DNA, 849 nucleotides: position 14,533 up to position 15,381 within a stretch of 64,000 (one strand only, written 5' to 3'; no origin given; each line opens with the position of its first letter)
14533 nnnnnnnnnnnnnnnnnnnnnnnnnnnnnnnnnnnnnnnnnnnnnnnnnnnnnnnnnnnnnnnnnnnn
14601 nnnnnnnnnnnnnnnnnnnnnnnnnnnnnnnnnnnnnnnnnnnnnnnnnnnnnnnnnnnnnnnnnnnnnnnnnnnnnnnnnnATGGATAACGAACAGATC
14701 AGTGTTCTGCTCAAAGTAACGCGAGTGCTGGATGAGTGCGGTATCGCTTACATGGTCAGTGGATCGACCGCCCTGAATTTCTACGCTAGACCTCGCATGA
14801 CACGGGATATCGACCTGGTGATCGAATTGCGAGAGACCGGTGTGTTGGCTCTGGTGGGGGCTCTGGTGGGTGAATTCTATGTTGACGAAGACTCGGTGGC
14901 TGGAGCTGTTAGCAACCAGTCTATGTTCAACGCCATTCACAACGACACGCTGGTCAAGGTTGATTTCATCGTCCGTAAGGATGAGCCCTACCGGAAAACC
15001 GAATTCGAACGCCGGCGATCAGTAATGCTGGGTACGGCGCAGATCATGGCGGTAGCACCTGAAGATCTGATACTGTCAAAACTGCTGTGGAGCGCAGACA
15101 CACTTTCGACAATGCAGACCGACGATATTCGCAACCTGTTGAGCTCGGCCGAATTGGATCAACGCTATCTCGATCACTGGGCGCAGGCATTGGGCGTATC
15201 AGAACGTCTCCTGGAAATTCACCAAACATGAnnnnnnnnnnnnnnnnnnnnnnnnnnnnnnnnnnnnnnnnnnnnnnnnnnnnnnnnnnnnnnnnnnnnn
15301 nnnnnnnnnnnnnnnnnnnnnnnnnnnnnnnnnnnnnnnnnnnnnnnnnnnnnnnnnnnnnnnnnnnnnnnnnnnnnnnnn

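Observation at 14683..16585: NTase plus coupled small Rx4H protein, a helicase gene ghost and a DUF3883 protein downstream of the nuclease-helicase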

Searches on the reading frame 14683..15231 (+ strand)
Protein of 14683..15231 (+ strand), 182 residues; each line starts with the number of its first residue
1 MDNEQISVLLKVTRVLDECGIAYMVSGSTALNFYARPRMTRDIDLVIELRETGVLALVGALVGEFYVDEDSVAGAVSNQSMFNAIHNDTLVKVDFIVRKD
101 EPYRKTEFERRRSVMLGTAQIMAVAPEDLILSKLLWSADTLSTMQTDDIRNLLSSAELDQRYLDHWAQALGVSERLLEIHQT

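Call 4: search_protein_families(library=pfam, proteins=[window:14683-15231:+], max_evalue=0.1)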
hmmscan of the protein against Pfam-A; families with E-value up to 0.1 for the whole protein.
window:14683-15231:+ (182 aa): 2 families
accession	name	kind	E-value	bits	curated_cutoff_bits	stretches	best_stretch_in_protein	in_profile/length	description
PF08843.17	AbiEii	-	3.1e-05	24.5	22.5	1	25-135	17-147/238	Nucleotidyl transferase AbiEii toxin, Type IV TA system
PF09970.15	DUF2204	-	5.5e-05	23.3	20.3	1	8-134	4-130/181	Nucleotidyl transferase of unknown function (DUF2204)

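Call 5: search_protein_families(library=ncbifam, proteins=[window:14683-15231:+], max_evalue=0.1)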
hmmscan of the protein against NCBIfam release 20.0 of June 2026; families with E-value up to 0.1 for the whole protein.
window:14683-15231:+ (182 aa): 1 family
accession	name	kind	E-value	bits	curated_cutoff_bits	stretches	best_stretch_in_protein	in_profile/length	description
TIGR02876.1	spore_yqfD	equivalog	0.091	11.7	256.7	0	83-159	56-131/382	sporulation protein YqfD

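Call 6: search_protein_families(library=padloc, proteins=[window:14683-15231:+], max_evalue=0.1)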
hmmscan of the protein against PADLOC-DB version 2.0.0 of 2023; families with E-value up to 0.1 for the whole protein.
window:14683-15231:+ (182 aa): 0 families

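Call 15: find_homologous_proteins(query=window:14683-15231:+, max_evalue=0.001)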
Query window:14683-15231:+ (182 aa): 858 proteins with E <= 0.001 among 1663 candidates; the best 120 are listed.
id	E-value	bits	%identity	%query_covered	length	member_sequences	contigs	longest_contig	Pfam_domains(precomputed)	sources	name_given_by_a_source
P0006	2.6e-111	387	100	100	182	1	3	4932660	-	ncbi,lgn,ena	ncbi:MAG: hypothetical protein V3U76_06530 [Granulosicoccus sp.]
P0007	1.7e-101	355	92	99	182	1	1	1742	-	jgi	jgi:predicted nucleotidyltransferase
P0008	5.6e-66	240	66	98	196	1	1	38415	-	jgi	-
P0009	2.5e-63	231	62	98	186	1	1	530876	PF08843.18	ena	-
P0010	1.1e-62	229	58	98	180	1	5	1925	PF08843.18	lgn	-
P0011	2.6e-59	218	61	96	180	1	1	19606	PF08843.18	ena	-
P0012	1.3e-58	216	60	96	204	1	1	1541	-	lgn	-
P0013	3.3e-58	214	59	96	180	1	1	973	-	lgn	-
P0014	4.3e-54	201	57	93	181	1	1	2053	PF09970.16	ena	-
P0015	4.7e-53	198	55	96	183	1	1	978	PF14907.13,PF08843.18,PF09970.16,PF19502.6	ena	-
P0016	1.4e-52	196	55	96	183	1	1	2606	PF19502.6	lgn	-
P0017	2.5e-52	195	56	93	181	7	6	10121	PF09970.16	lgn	-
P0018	2.7e-52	195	54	98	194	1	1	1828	-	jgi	jgi:hypothetical protein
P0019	4.6e-52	194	56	94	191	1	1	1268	PF09970.16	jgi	jgi:Nucleotidyl transferase of unknown function (DUF2204)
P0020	7.3e-52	194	54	98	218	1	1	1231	PF08843.18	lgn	-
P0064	5.6e-48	181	53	97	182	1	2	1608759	PF19502.6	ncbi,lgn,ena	-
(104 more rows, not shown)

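Call 16: find_encoding_contigs(protein=P0009, flank=4000, max_places=2)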
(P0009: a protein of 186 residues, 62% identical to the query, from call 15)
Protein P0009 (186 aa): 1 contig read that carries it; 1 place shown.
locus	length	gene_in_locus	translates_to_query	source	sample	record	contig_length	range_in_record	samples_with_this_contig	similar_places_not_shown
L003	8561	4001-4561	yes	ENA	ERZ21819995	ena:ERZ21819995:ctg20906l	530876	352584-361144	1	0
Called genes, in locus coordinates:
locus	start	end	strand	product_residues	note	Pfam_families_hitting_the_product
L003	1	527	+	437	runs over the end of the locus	PF05159:Capsule_synth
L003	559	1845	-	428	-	PF00437:T2SSE (weak)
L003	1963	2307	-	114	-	-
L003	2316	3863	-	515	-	PF05681:Fumerase, PF05683:Fumerase_C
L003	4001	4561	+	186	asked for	PF08843:AbiEii (weak)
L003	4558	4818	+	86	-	PF18993:Rv0078B (weak)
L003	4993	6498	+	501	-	PF04715:, PF00425:Chorismate_bind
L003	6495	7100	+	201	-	PF00117:GATase, PF07722:Peptidase_C26 (weak)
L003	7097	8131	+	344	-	PF02885:Glycos_trans_3N, PF00591:Glycos_transf_3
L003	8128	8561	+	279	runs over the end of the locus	PF00218:IGPS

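Call 17: find_encoding_contigs(protein=P0064, flank=4000, max_places=2)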
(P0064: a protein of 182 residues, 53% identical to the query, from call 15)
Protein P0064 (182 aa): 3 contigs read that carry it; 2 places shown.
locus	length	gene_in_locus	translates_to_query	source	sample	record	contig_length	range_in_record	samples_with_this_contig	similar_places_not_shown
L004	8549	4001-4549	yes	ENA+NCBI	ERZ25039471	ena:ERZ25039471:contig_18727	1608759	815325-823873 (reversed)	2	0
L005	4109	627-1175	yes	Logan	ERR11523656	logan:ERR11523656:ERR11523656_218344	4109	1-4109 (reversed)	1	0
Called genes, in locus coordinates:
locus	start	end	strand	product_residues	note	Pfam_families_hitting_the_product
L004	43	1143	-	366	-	PF01594:AI-2E_transport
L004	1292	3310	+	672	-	PF03704:BTAD (faint), PF13176:TPR_7 (faint), PF13374:TPR_10 (faint), PF13424:TPR_12 (faint), PF13428:TPR_14 (faint), PF13432:TPR_16 (weak), PF14559:TPR_19 (weak), PF13414:TPR_11 (weak), +6 more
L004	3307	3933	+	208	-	PF00857:Isochorismatase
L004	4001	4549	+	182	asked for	PF19502:DUF6036 (faint)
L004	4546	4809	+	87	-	-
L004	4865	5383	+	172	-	PF00583:Acetyltransf_1, PF13673:Acetyltransf_10, PF13508:Acetyltransf_7, PF08445:FR47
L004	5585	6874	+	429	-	-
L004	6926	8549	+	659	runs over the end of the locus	PF00270:DEAD, PF00271:Helicase_C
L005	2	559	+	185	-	?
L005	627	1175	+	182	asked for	PF19502:DUF6036 (faint)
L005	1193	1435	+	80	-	-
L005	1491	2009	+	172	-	PF00583:Acetyltransf_1, PF13673:Acetyltransf_10, PF13508:Acetyltransf_7, PF08445:FR47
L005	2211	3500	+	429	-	-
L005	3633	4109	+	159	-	?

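Call 18: find_encoding_contigs(protein=P0008, flank=6000, max_places=2)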
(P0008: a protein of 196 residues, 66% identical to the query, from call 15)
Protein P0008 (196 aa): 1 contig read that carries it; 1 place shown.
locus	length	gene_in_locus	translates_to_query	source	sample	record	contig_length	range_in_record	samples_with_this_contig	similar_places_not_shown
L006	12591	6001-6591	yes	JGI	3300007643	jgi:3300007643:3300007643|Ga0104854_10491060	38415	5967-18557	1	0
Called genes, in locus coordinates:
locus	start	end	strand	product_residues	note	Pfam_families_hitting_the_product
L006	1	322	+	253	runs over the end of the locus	PF08501:Shikimate_dh_N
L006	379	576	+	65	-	-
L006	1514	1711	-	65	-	-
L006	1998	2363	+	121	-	PF01381:HTH_3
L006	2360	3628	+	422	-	PF13657:Couple_hipA, PF07804:HipA_C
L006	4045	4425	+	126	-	PF18072:FGAR-AT_linker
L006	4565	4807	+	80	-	-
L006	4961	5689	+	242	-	PF02661:Fic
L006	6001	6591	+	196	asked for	-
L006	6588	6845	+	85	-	-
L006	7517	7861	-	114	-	PF00576:Transthyretin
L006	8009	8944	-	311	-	PF00126:HTH_1, PF03466:LysR_substrate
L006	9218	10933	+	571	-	PF02776:TPP_enzyme_N, PF00205:TPP_enzyme_M, PF02775:TPP_enzyme_C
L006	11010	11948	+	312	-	PF03401:TctC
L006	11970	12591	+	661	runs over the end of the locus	PF01970:TctA, PF07331:TctB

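Call 29: search_solved_structures(query=A3, max_evalue=10, show_alignments=3)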
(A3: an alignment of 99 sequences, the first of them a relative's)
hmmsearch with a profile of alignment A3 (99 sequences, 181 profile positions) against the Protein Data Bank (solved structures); distinct sequences matched with E-value up to 10: 5.
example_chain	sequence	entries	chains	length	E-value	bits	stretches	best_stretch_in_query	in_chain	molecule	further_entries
8an4_A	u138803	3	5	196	1.3e-07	34.5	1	7-78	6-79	Bacterial toxin | Nucleotidyl transferase AbiEii/AbiGii toxin family protein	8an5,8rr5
5uvd_A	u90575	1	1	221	4.1e-06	29.6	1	3-154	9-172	Nucleotidyltransferase-like protein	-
4hx0_A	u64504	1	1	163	0.0014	21.4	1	3-59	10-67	Putative nucleotidyltransferase TM1012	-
2fcl_A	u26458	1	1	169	0.0015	21.3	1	3-59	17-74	hypothetical protein TM1012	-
2ewr_A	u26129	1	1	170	0.0015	21.3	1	3-59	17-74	hypothetical protein TM1012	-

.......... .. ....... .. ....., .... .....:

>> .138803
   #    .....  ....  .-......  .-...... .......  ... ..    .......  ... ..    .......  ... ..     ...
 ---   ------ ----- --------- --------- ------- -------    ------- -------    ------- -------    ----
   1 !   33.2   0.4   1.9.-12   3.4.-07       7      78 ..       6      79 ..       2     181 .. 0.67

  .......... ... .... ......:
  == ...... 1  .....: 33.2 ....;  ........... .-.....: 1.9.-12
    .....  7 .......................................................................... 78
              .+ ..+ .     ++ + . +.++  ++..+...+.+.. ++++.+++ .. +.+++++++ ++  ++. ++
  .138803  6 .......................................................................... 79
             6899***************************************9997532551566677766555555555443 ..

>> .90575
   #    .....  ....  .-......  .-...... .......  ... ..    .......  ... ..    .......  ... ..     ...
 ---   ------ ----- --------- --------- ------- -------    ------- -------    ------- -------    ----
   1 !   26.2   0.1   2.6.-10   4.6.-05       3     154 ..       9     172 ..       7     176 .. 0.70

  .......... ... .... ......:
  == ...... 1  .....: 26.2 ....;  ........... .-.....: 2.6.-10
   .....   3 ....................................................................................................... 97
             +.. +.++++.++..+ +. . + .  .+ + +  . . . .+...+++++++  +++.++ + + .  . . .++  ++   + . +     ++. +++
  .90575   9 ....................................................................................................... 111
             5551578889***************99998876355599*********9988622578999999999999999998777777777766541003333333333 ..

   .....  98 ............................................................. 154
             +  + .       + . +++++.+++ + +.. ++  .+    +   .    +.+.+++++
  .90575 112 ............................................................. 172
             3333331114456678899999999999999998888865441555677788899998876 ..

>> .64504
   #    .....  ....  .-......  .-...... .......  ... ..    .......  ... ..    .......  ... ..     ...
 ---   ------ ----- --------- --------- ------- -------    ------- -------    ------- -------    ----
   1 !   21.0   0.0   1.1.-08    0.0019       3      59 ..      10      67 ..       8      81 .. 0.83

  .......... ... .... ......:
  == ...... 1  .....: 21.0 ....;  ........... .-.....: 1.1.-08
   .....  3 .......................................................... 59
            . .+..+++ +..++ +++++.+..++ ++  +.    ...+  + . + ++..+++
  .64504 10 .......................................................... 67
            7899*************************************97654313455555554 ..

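Call 32: search_protein_families(library=pfam, alignment_id=A3, max_evalue=0.001)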
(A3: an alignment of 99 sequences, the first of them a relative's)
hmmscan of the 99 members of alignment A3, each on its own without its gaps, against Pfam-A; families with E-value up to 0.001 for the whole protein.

A. member 1, P0006 (182 aa): 2 families
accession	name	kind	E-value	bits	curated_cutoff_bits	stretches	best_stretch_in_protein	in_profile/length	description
PF08843.17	AbiEii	-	3.1e-05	24.5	22.5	1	25-135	17-147/238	Nucleotidyl transferase AbiEii toxin, Type IV TA system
PF09970.15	DUF2204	-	5.5e-05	23.3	20.3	1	8-134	4-130/181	Nucleotidyl transferase of unknown function (DUF2204)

B. families by the number of members that match (of 99 scanned): 5 families
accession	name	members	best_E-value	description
PF09970.15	DUF2204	67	1.1e-07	Nucleotidyl transferase of unknown function (DUF2204)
PF08843.17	AbiEii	49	7.5e-08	Nucleotidyl transferase AbiEii toxin, Type IV TA system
PF19502.5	DUF6036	44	2.6e-07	Nucleotidyltransferase of unknown function (DUF6036)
PF14907.12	NTP_transf_5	43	4.2e-10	Uncharacterised nucleotidyltransferase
PF10706.15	Aminoglyc_resit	7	9.2e-06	Aminoglycoside-2''-adenylyltransferase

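Call 43: predict_structure(alignment_id=A3)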
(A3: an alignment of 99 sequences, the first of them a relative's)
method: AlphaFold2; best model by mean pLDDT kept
length: 182 residues; sequences in the alignment: 99
mean_pLDDT: 95.8   pTM: 0.89
mean pLDDT of the five models: 95.8, 95.5, 95.3, 95.0, 94.8
residues with pLDDT >= 90: 169; 70-90: 11; 50-70: 1; < 50: 1
segments of 3 or more residues with pLDDT < 50: none
pLDDT, mean of each block of 10 residues (from residue 1): 86 98 97 90 96 98 98 98 97 98 98 96 98 93 93 97 98 96 88
secondary structure, 60 per line:
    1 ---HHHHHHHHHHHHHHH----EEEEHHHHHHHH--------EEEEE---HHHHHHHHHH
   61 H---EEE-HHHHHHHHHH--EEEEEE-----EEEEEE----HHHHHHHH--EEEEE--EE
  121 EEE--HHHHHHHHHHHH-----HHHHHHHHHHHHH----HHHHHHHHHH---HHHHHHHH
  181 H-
elements in order: H4-18 E23-26 H27-34 E43-47 H51-61 E65-67 H69-78 E81-86 E92-97 H102-109 E112-116 E119-123 H126-137 H143-155 H160-169 H173-181

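Call 49: fold_search(model_id=the predicted structure, library=pdb)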
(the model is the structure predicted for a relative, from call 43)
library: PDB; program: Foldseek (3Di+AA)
matches with E <= 10: 396; with E <= 0.001: 17
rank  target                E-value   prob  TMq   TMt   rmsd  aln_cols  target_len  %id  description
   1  8an5_B                1.1e-08  1.00  0.70  0.70   4.6       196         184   20  MenAT1 toxin-antitoxin complex (rv0078a-rv0078b) from Mycobacterium tuberculosis H37Rv (released 2023-08-02)
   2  8an5_A                1.3e-08  1.00  0.67  0.63   5.4       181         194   19  MenAT1 toxin-antitoxin complex (rv0078a-rv0078b) from Mycobacterium tuberculosis H37Rv (released 2023-08-02)
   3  8an4_B                4.3e-08  1.00  0.69  0.66   5.1       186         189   19  MenT1 toxin (rv0078a) from Mycobacterium tuberculosis H37Rv (released 2023-08-02)
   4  8an4_A                5.4e-08  1.00  0.69  0.65   5.1       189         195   19  MenT1 toxin (rv0078a) from Mycobacterium tuberculosis H37Rv (released 2023-08-02)
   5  8rr5                  1.0e-06  1.00  0.65  0.67   5.5       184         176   21  MenT1 toxin (rv0078a) from Mycobacterium tuberculosis H37Rv, phosphorylated at T39 (released 2024-09-11)
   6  5kqj_MODEL_1_A        3.4e-06  1.00  0.62  0.61   6.8       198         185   18  Solution Structure of Antibiotic-Resistance Factor ANT(2'')-Ia Reveals Substrate-Regulated Conformation Dynami (released 2017-07-12)
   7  4fo1_A                8.9e-06  1.00  0.57  0.64   4.4       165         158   13  Crystal structure of lincosamide antibiotic adenylyltransferase LnuA, apo (released 2012-07-04)
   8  2ewr                  1.0e-05  1.00  0.59  0.68   4.4       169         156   15  Crystal structure of a putative nucleotidyltransferase (tm1012) from Thermotoga maritima at 1.60 A resolution (released 2005-12-06)
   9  5cfs                  1.9e-05  1.00  0.61  0.63   4.7       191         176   17  Crystal Structure of ANT(2")-Ia in complex with AMPCPP and tobramycin (released 2016-03-16)
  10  5uvd                  3.7e-05  1.00  0.57  0.49   4.5       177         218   18  Crystal structure of an antigenic nucleotidyltransferase-like protein from Paracoccidioides brasiliensis (released 2018-01-31)
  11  4wqk                  4.0e-05  1.00  0.63  0.65   4.5       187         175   18  Crystal structure of aminoglycoside nucleotidylyltransferase ANT(2")-Ia, apo form (released 2014-11-12)
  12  2fcl                  5.0e-05  1.00  0.57  0.65   4.8       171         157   16  Crystal structure of a putative nucleotidyltransferase (tm1012) from Thermotoga maritima at 1.35 A resolution (released 2006-03-14)
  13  4xje                  9.8e-05  1.00  0.53  0.55   7.0       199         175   17  CRYSTAL STRUCTURE OF ANT(2") IN COMPLEX WITH AMP AND TOBRAMYCIN (released 2016-01-20)
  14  5cfu                  1.3e-04  1.00  0.60  0.63   4.7       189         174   17  Crystal Structure of ANT(2")-Ia in complex with adenylyl-2"-tobramycin (released 2016-07-20)
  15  4hx0                  1.6e-04  1.00  0.54  0.60   4.9       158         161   16  Crystal structure of a putative nucleotidyltransferase (TM1012) from Thermotoga maritima at 1.87 A resolution (released 2013-09-11)
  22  6j7q                  5.1e-03  1.00  0.46  0.31   6.6       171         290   12  Crystal structure of toxin TglT (unusual type guanylyltransferase-like toxin, Rv1045) mutant S78A from Mycobacterium tub (released 2020-05-13)
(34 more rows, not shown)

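Call 52: find_related_loci(query=A3, collection=metagenome_contigs, flank=3000)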
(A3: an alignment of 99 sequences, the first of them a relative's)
Query A3 (182 aa) in metagenome_contigs; peptide patterns used: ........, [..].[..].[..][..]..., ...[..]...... (x = any residue, [..] = any of these).
600 stretches matched a pattern (row limit reached: there are more); 574 encode a relative of the query (tblastn E <= 1e-3); the best 80 are kept; 80 distinct loci.
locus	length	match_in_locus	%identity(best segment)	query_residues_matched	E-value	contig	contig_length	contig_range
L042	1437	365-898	47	5-181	4e-58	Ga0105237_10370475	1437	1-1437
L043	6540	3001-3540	46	3-181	5e-55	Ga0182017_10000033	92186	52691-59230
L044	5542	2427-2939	51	3-172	7e-55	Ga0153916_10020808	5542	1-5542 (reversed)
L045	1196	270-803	48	3-179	3e-58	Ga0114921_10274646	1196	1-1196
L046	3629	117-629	49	3-172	1e-54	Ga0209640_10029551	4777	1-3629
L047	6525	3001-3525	51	3-176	1e-54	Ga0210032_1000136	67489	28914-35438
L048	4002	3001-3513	50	3-172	2e-54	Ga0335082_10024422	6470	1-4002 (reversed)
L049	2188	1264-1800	47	4-181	3e-55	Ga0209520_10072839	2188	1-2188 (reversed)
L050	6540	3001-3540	50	3-181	2e-54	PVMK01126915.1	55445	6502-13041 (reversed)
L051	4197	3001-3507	54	3-170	4e-54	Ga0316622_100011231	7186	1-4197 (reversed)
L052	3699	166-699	48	3-179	4e-54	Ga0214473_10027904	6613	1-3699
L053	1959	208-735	46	3-178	8e-54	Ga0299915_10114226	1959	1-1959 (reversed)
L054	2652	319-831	49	3-172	4e-53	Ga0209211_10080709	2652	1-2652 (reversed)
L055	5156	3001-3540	49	3-181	1e-52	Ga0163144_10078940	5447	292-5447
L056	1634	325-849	50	3-176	6e-54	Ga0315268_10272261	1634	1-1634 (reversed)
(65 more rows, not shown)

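Call 54: search_protein_families(library=pfam, proteins=[L003:4558-4815:+], max_evalue=0.1)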
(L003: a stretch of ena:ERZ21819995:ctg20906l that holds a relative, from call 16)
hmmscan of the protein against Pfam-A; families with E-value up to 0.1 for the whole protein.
L003:4558-4815:+ (86 aa): 0 families

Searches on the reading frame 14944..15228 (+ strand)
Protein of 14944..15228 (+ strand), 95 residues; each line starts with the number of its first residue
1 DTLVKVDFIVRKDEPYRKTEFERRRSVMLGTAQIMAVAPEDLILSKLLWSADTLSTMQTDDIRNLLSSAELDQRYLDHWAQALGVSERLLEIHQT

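Call 59: search_solved_structures(query=A4, max_evalue=10, show_alignments=3)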
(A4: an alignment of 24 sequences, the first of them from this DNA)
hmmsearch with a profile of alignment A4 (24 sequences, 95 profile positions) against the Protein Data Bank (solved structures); distinct sequences matched with E-value up to 10: 0.
